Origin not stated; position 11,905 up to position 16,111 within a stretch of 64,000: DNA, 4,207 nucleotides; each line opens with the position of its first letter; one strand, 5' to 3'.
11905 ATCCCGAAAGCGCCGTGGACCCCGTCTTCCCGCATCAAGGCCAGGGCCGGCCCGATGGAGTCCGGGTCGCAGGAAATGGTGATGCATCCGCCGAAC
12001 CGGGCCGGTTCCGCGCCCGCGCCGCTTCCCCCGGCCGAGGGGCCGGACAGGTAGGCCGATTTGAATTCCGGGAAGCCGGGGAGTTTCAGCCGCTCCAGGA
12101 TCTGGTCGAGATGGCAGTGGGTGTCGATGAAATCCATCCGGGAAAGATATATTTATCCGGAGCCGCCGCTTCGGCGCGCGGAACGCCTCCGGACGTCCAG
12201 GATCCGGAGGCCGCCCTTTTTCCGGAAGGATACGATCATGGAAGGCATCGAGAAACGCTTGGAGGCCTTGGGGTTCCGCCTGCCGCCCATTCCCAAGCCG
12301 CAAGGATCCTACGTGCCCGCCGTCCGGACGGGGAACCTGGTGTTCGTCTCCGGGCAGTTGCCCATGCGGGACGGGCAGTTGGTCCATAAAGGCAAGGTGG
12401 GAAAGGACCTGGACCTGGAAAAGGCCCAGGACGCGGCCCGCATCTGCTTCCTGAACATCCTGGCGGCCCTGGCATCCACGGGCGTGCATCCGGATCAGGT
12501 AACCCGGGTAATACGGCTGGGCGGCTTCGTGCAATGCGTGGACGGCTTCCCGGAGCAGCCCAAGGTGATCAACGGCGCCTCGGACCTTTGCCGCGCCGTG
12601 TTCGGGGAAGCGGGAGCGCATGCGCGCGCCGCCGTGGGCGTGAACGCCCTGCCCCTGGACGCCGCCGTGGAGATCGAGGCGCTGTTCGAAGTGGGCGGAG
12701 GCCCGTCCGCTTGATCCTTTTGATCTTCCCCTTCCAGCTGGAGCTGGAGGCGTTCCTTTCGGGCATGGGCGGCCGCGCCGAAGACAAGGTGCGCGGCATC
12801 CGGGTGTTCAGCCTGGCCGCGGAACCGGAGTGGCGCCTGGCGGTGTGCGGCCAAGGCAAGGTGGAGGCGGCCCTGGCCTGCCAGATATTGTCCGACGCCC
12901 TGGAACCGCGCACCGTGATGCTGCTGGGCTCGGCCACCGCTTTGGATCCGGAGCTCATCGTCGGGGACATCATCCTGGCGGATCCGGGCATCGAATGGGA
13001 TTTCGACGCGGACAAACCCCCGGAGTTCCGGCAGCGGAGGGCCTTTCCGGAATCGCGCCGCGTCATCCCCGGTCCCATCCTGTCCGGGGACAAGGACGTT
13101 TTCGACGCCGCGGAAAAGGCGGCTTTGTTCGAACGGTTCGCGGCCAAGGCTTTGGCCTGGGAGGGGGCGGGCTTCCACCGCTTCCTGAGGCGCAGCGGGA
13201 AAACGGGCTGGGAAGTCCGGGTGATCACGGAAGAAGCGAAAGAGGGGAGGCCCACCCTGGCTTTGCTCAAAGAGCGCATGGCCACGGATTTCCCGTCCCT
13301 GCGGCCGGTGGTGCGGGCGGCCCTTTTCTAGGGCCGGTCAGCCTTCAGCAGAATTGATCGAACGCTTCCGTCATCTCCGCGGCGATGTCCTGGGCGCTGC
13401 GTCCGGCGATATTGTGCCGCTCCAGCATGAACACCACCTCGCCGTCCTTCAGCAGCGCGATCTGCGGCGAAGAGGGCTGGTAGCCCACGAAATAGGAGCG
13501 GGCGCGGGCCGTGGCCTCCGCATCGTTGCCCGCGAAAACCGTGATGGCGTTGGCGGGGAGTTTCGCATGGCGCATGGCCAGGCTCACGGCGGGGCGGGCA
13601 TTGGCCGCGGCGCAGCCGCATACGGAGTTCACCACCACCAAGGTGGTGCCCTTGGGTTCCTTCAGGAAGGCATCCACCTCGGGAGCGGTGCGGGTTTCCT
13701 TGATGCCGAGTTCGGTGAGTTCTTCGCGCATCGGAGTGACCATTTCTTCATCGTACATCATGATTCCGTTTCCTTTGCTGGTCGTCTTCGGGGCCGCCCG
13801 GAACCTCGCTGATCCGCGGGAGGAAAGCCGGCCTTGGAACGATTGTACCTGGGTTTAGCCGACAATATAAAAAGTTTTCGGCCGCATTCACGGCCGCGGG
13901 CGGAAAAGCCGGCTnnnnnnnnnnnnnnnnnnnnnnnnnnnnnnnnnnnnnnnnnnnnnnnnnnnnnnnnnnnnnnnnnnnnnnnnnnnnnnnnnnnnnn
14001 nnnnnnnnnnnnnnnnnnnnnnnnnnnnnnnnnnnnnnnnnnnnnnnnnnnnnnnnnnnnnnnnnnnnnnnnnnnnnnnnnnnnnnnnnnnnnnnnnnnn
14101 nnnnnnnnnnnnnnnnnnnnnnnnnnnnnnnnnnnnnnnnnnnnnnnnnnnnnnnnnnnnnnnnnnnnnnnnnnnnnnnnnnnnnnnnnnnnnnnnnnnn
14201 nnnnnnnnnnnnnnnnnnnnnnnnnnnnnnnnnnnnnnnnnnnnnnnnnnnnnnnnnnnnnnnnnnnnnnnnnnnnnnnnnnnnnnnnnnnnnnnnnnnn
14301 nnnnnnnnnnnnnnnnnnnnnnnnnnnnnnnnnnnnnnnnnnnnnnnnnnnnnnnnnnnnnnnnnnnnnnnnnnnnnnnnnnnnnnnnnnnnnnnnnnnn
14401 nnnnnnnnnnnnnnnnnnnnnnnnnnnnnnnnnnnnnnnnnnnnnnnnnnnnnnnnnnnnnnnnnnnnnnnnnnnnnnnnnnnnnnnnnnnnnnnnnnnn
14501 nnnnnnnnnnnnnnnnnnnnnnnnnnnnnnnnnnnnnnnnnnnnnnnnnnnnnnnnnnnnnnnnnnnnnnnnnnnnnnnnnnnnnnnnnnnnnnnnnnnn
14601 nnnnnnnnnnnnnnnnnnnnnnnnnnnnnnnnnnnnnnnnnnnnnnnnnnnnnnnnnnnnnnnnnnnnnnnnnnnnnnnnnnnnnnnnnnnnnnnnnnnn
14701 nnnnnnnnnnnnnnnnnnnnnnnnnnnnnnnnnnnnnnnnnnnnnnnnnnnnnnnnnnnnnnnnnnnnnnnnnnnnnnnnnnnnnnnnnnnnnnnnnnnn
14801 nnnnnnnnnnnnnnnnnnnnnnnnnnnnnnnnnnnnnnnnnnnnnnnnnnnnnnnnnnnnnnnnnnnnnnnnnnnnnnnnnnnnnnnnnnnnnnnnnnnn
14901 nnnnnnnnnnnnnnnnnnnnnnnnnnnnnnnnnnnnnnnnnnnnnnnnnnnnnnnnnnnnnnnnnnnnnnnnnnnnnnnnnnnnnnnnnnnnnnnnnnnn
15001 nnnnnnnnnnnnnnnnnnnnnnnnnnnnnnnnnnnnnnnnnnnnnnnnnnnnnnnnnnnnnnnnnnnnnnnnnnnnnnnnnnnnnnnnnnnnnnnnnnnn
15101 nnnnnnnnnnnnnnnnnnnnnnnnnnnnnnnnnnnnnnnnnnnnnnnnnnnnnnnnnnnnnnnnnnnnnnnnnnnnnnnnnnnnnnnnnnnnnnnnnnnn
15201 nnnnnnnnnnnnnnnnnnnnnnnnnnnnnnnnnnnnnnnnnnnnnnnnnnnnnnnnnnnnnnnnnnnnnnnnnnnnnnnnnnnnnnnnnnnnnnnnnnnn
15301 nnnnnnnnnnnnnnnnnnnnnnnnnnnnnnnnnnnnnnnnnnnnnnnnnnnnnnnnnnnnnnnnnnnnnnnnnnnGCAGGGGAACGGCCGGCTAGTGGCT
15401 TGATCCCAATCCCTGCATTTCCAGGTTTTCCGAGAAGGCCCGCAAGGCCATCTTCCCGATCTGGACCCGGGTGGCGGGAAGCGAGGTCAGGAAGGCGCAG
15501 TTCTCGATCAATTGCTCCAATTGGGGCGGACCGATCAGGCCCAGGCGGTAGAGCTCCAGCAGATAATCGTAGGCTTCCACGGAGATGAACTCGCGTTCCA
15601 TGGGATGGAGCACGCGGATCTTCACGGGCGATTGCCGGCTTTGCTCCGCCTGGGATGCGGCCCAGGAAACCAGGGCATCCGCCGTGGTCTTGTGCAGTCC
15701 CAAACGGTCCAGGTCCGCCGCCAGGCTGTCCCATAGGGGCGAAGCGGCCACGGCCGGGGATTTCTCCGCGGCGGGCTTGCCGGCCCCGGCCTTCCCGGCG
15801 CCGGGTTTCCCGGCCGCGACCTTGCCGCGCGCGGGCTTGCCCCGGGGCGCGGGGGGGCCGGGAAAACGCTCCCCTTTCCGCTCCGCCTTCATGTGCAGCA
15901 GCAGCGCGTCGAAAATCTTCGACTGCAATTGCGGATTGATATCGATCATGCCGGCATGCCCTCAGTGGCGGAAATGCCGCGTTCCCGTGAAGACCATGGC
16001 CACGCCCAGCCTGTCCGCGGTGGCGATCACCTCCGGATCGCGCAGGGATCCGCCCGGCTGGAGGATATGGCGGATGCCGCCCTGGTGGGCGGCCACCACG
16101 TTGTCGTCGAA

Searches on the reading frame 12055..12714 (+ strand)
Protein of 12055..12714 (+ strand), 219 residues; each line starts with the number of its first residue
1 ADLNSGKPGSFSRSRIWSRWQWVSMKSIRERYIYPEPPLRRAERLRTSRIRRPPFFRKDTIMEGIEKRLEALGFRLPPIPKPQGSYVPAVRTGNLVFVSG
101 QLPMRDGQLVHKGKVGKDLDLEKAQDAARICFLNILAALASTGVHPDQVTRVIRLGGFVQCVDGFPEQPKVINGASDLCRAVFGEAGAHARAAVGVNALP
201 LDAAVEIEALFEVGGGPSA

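Call 33: search_protein_families(library=pfam, proteins=[window:12055-12714:+], max_evalue=0.0001)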
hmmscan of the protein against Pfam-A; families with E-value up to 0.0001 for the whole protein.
window:12055-12714:+ (219 aa): 2 families
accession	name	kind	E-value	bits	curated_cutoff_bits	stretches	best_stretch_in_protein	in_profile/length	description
PF14588.11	YjgF_endoribonc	-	1.2e-19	71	35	1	66-204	1-139/148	YjgF/chorismate_mutase-like, putative endoribonuclease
PF01042.26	Ribonuc_L-PSP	-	8.9e-19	68.1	27.3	1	80-210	5-118/121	Endoribonuclease L-PSP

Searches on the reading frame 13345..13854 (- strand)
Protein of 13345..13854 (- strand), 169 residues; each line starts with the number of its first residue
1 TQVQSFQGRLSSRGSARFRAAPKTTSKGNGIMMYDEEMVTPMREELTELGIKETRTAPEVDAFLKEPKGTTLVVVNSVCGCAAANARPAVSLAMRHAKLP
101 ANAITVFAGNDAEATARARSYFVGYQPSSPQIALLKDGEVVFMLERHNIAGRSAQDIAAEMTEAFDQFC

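Call 33: search_protein_families(library=pfam, proteins=[window:13345-13854:-], max_evalue=0.0001)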
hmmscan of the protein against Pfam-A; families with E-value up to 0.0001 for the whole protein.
window:13345-13854:- (169 aa): 1 family
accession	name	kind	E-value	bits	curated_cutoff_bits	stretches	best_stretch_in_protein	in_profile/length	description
PF06491.16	Disulph_isomer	-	7.5e-59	198.2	25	1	34-169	1-136/136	Disulphide isomerase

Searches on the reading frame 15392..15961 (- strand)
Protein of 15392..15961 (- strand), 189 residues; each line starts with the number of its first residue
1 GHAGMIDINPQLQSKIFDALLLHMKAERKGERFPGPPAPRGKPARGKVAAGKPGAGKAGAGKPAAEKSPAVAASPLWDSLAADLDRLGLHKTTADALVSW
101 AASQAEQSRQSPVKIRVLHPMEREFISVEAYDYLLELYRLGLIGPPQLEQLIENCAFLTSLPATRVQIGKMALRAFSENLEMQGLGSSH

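Call 33: search_protein_families(library=pfam, proteins=[window:15392-15961:-], max_evalue=0.0001)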
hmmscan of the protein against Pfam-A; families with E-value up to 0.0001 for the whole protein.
window:15392-15961:- (189 aa): 1 family
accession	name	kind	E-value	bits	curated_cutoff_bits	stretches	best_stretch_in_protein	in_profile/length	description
PF04361.18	DUF494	-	1.1e-05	25.7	22.6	1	78-159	22-110/153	Protein of unknown function (DUF494)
